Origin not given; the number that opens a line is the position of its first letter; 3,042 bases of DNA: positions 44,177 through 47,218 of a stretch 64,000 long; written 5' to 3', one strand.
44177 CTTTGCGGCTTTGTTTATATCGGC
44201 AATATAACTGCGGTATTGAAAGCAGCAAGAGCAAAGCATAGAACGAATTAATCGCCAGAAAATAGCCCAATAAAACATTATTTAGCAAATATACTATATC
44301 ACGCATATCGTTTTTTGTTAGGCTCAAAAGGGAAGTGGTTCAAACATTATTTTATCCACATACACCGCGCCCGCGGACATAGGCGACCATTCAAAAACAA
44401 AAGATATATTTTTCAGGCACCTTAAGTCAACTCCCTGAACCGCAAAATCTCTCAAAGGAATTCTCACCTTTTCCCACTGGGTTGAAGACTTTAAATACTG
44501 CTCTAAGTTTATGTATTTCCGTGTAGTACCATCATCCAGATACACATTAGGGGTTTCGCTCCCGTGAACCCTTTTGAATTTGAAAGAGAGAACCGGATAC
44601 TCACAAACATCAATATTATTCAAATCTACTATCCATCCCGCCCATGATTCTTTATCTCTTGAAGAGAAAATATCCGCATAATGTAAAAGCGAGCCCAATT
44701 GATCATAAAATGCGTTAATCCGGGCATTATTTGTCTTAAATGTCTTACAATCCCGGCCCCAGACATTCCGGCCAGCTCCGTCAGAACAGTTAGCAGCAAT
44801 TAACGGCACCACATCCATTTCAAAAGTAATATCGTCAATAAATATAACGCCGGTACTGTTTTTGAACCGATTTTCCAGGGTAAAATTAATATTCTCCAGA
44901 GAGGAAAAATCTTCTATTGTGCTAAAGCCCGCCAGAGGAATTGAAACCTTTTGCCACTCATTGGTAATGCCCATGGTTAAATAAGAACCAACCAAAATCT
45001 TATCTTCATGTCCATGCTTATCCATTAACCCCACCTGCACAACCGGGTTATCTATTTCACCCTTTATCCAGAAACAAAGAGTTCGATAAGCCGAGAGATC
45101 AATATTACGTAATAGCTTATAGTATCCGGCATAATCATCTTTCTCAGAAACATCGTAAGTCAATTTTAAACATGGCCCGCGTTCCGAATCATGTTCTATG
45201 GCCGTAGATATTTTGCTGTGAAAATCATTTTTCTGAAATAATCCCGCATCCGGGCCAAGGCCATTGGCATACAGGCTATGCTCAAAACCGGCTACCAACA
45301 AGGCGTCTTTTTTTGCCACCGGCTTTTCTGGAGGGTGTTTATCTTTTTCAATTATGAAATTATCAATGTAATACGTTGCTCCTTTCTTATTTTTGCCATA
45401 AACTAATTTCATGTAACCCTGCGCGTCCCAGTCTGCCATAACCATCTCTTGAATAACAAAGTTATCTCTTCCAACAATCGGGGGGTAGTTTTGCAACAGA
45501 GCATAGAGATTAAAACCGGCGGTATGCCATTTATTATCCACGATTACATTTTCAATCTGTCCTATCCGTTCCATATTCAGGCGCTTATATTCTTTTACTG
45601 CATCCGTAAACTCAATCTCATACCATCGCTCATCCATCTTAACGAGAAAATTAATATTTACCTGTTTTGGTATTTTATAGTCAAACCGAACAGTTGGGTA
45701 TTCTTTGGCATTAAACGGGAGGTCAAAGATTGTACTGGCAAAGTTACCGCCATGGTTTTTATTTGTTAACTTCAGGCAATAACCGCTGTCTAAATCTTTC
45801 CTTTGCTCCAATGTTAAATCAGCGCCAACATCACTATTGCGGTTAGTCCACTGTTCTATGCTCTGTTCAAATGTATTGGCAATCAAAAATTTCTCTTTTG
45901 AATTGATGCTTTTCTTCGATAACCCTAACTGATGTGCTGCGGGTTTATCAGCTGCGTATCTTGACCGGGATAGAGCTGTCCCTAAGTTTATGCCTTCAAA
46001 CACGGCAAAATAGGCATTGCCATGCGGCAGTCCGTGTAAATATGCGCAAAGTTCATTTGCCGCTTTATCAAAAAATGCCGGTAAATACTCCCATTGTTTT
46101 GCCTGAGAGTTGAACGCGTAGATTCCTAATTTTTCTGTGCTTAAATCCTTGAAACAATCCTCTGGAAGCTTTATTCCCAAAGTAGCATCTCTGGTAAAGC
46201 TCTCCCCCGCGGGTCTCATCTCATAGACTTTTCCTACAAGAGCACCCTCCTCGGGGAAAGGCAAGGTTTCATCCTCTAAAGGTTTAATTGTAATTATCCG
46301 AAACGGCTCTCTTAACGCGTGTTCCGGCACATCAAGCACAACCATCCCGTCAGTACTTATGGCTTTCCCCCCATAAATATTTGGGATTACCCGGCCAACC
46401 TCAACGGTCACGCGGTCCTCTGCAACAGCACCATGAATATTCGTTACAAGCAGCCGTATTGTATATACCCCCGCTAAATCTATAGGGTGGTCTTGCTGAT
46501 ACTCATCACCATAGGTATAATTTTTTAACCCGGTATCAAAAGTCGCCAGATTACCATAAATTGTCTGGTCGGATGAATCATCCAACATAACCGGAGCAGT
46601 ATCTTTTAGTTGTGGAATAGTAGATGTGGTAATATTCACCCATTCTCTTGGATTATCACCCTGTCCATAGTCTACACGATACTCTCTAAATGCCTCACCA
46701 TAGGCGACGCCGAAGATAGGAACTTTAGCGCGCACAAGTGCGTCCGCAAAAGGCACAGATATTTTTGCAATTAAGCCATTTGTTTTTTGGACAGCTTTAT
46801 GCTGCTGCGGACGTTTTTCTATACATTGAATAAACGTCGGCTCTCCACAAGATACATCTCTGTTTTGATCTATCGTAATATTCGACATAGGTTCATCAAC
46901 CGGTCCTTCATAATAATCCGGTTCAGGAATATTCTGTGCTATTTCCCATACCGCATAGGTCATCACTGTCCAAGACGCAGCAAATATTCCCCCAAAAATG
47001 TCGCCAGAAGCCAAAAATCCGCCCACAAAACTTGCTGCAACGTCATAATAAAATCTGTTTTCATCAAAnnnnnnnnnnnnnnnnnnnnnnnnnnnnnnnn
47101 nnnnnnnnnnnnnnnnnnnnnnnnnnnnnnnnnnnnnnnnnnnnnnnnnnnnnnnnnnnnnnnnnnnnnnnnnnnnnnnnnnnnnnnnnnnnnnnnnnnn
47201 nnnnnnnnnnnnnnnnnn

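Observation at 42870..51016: RHS/YD-repeat giant protein with NHL N-terminus and an 840-aa post-core extension, coupled to a PgaC-like processive GT2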

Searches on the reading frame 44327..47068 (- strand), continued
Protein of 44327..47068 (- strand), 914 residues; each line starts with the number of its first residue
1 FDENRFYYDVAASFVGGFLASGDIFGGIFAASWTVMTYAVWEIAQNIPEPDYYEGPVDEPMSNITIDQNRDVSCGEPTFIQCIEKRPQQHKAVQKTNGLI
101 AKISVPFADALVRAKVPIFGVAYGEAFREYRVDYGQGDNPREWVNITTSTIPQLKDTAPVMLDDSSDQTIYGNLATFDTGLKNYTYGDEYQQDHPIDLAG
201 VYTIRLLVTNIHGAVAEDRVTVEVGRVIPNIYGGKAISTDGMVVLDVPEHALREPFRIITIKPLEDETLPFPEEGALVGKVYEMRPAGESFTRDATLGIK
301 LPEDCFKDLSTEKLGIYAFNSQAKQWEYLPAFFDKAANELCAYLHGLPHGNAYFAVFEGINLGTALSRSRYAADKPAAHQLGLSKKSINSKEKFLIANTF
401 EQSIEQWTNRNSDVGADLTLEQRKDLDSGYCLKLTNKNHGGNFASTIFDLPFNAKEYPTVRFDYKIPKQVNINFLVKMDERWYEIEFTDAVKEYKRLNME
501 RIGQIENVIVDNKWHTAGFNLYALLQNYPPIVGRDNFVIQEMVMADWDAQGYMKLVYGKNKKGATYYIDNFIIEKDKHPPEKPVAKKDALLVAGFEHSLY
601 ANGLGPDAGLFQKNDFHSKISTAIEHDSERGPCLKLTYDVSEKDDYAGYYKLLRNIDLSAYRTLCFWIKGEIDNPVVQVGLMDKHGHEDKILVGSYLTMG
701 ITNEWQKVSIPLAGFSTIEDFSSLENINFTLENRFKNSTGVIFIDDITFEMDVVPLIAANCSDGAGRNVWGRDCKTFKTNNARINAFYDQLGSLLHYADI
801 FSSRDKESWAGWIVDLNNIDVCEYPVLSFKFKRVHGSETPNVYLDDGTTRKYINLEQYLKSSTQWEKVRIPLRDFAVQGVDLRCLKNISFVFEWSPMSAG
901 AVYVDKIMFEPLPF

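Call 74: search_protein_families(library=ncbifam, proteins=[L005:12548-14119:+, L011:4478-6214:+, L001:9336-10856:+, L014:11124-12263:+, L003:7412-8629:+, L001:7757-8644:+, L001:8644-9327:+, L015:12522-14264:+], max_evalue=0.00001)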
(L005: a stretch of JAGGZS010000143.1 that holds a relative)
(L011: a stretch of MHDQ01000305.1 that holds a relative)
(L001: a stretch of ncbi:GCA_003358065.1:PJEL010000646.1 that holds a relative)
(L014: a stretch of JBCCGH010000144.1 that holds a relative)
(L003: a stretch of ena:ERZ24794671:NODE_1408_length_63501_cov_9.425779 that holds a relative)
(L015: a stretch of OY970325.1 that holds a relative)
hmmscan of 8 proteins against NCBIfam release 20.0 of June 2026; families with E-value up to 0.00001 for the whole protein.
L005:12548-14119:+ (524 aa): 9 families
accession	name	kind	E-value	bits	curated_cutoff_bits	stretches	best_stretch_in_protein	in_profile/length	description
NF003958.0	PRK05454.2-1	equivalog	1.5e-34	119.2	419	1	36-515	57-571/704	glucans biosynthesis glucosyltransferase MdoH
NF003962.0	PRK05454.2-5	equivalog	2.1e-29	102.6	328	1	37-516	95-590/641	glucans biosynthesis glucosyltransferase MdoH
NF003963.0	PRK05454.2-6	equivalog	1.1e-24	86.8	884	1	45-514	86-570/610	glucans biosynthesis glucosyltransferase MdoH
NF003956.0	PRK05454.1-3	equivalog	1e-22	80.1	864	1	17-516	68-599/718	glucans biosynthesis glucosyltransferase MdoH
NF003959.0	PRK05454.2-2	equivalog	9.5e-17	60.6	550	1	74-515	83-549/599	glucans biosynthesis glucosyltransferase MdoH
NF003960.0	PRK05454.2-3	equivalog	1.9e-16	59.7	829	1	37-385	110-474/659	glucans biosynthesis glucosyltransferase MdoH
NF003957.0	PRK05454.1-4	equivalog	3.5e-16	58.7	1131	1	21-351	79-426/645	glucans biosynthesis glucosyltransferase MdoH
NF003955.0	PRK05454.1-1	equivalog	5.6e-11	40.9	1037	1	24-367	205-555/855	glucans biosynthesis glucosyltransferase MdoH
NF003961.0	PRK05454.2-4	equivalog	1.7e-09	36.6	583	1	79-355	120-416/643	glucans biosynthesis glucosyltransferase MdoH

L011:4478-6214:+ (579 aa): 13 families
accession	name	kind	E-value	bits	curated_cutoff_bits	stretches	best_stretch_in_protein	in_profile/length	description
TIGR03030.1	CelA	equivalog_domain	2.3e-21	75.5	699.1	1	17-361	60-419/714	UDP-forming cellulose synthase catalytic subunit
NF003958.0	PRK05454.2-1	equivalog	4.6e-16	58.1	419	1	115-425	139-455/704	glucans biosynthesis glucosyltransferase MdoH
TIGR03937.1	PgaC_IcaA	equivalog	1.6e-15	57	422.3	1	49-207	5-159/407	poly-beta-1,6-N-acetyl-D-glucosamine synthase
NF008558.0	PRK11498.1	equivalog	3.1e-14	51.9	992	1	111-292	298-476/872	UDP-forming cellulose synthase catalytic subunit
NF003962.0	PRK05454.2-5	equivalog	5.1e-14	51.8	328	1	40-357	82-422/641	glucans biosynthesis glucosyltransferase MdoH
NF003963.0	PRK05454.2-6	equivalog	1.6e-11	43.3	884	1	118-331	158-388/610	glucans biosynthesis glucosyltransferase MdoH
NF003956.0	PRK05454.1-3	equivalog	9.1e-10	37.3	864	1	41-209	84-266/718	glucans biosynthesis glucosyltransferase MdoH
NF003959.0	PRK05454.2-2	equivalog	2.1e-08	33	550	1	114-535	119-545/599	glucans biosynthesis glucosyltransferase MdoH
NF053739.1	GlytfEpsEBac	equivalog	1.1e-06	27.9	450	1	105-209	17-118/265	glycosyltransferase EpsE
NF003960.0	PRK05454.2-3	equivalog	1.5e-06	26.9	829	0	114-317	184-410/659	glucans biosynthesis glucosyltransferase MdoH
NF003955.0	PRK05454.1-1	equivalog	2.1e-06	25.8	1037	1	116-209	285-384/855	glucans biosynthesis glucosyltransferase MdoH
TIGR03472.1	HpnI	equivalog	4.1e-06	25.9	310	0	87-292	37-247/373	bacteriohopanetetrol glucosamine biosynthesis glycosyltransferase HpnI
NF047683.1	TeichurnBiosyTuaG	equivalog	5.9e-06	26.1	400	1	101-212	18-124/252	teichuronic acid biosynthesis protein TuaG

L001:9336-10856:+ (507 aa): 3 families
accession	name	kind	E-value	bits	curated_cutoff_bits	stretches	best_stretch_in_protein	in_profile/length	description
TIGR03030.1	CelA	equivalog_domain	7.8e-16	57.2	699.1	1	24-313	106-382/714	UDP-forming cellulose synthase catalytic subunit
TIGR03937.1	PgaC_IcaA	equivalog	1.1e-14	54.2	422.3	1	230-422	191-372/407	poly-beta-1,6-N-acetyl-D-glucosamine synthase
NF053846.1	glyco_with_XrtP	equivalog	4.5e-06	25.6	520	0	258-361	248-347/440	XrtP-associated glycosyltransferase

L014:11124-12263:+ (380 aa): 7 families
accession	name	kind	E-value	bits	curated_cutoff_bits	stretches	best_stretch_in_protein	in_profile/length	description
TIGR03937.1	PgaC_IcaA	equivalog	4.6e-17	62.1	422.3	1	42-159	45-165/407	poly-beta-1,6-N-acetyl-D-glucosamine synthase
TIGR03965.1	mycofact_glyco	equivalog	2.6e-12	46.3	280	1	21-183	51-211/467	mycofactocin biosynthesis glycosyltransferase MftF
TIGR04182.1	glyco_TIGR04182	equivalog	1.3e-06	28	325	1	45-166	3-118/293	S-layer glycoprotein N-glycosyltransferase AglJ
NF041391.1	DPhHxTase_Halo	equivalog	1.8e-06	27.1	375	1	50-150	3-99/213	dolichyl-phosphate hexose transferase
TIGR04283.1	glyco_like_mftF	equivalog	2.2e-06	27.4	182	1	45-147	2-99/221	TIGR04283 family arsenosugar biosynthesis glycosyltransferase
TIGR04242.1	nodulat_NodC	equivalog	3.7e-06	26.1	550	1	5-156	9-167/395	chitooligosaccharide synthase NodC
NF041875.1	EPS_EpsD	equivalog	4.9e-06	26.2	370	1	46-149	3-108/325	exopolysaccharide biosynthesis glycosyltransferase EpsD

L003:7412-8629:+ (406 aa): 2 families
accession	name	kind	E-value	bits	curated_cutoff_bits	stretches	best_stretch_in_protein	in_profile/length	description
NF047683.1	TeichurnBiosyTuaG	equivalog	1.1e-06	28.4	400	1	41-159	7-117/252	teichuronic acid biosynthesis protein TuaG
TIGR03111.1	glyc2_xrt_Gpos1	hypoth_equivalog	1.1e-06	27.8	363.95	0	37-155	46-158/439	TIGR03111 family XrtG-associated glycosyltransferase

L001:7757-8644:+ (296 aa): 0 families

L001:8644-9327:+ (228 aa): 0 families

L015:12522-14264:+ (581 aa): 6 families
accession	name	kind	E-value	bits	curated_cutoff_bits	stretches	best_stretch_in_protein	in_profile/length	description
TIGR03030.1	CelA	equivalog_domain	5.4e-12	44.5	699.1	1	63-374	89-416/714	UDP-forming cellulose synthase catalytic subunit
TIGR03937.1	PgaC_IcaA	equivalog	8.6e-11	41.4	422.3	1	63-381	5-319/407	poly-beta-1,6-N-acetyl-D-glucosamine synthase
TIGR03472.1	HpnI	equivalog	4e-08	32.5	310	1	82-310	22-249/373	bacteriohopanetetrol glucosamine biosynthesis glycosyltransferase HpnI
NF008558.0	PRK11498.1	equivalog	7.4e-08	30.8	992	1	22-306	194-474/872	UDP-forming cellulose synthase catalytic subunit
NF003962.0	PRK05454.2-5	equivalog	1e-06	27.6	328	1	60-221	92-263/641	glucans biosynthesis glucosyltransferase MdoH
NF003958.0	PRK05454.2-1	equivalog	1.8e-06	26.5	419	0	105-218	104-231/704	glucans biosynthesis glucosyltransferase MdoH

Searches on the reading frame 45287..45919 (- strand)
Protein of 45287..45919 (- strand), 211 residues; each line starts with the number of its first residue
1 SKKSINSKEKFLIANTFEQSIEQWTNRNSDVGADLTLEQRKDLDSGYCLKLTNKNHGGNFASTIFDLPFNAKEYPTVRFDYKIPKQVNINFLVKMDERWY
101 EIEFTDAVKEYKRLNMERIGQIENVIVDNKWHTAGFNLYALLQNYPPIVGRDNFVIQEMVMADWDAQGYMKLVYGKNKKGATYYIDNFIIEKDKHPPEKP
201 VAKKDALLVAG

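Call 69: predict_structure(alignment_id=A4)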
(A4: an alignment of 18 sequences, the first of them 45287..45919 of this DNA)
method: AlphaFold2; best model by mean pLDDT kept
length: 211 residues; sequences in the alignment: 18
mean_pLDDT: 84.3   pTM: 0.80
mean pLDDT of the five models: 84.3, 84.0, 83.8, 80.0, 77.0
residues with pLDDT >= 90: 117; 70-90: 58; 50-70: 15; < 50: 21
segments of 3 or more residues with pLDDT < 50: 1-6, 197-211
pLDDT, mean of each block of 10 residues (from residue 1): 52 89 87 92 81 85 92 95 96 93 92 89 96 96 80 86 85 89 96 62 42 44
secondary structure, 60 per line:
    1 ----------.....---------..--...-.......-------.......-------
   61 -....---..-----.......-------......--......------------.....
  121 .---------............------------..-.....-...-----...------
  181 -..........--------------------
elements in order: E11-15 E33-39 E47-53 E62-65 E76-82 E90-95 E98-103 E116-121 E131-137 H138-142 E158-162 E164-166 E172-174 E182-191

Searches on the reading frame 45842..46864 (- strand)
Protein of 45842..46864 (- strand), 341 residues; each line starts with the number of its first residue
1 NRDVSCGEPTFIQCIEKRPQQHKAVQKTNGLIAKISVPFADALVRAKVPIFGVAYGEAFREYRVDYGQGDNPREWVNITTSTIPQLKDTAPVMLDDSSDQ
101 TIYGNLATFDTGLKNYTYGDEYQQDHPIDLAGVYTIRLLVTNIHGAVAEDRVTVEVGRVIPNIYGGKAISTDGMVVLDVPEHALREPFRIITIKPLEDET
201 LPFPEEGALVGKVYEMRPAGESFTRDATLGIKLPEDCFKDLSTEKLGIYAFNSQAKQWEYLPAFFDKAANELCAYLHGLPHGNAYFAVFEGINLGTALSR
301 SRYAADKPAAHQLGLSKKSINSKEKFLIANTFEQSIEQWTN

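Call 44: predict_structure(alignment_id=A2)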
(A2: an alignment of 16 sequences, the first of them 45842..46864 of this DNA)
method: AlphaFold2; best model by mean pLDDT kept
length: 341 residues; sequences in the alignment: 16
mean_pLDDT: 74.3   pTM: 0.69
mean pLDDT of the five models: 74.3, 73.9, 73.1, 70.9, 70.8
residues with pLDDT >= 90: 85; 70-90: 135; 50-70: 62; < 50: 59
segments of 3 or more residues with pLDDT < 50: 1-7, 120-122, 124-127, 295-321, 332-341
pLDDT, mean of each block of 10 residues (from residue 1): 46 57 69 85 76 95 94 94 92 64 86 58 53 91 95 85 85 90 83 81 81 85 90 74 76 84 83 85 81 47 34 42 47 44 33
secondary structure, 60 per line:
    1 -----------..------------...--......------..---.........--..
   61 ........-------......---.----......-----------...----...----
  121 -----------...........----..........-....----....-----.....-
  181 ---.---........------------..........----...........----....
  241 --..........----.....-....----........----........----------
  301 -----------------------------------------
elements in order: E26-28 E31-36 E48-56 E59-68 E76-81 H90-95 E107-109 E132-142 E147-156 E158-161 E166-169 E175-179 E188-195 E208-217 E222-232 H237-240 E246-252 E257-261 E263-266 E271-278 E283-290
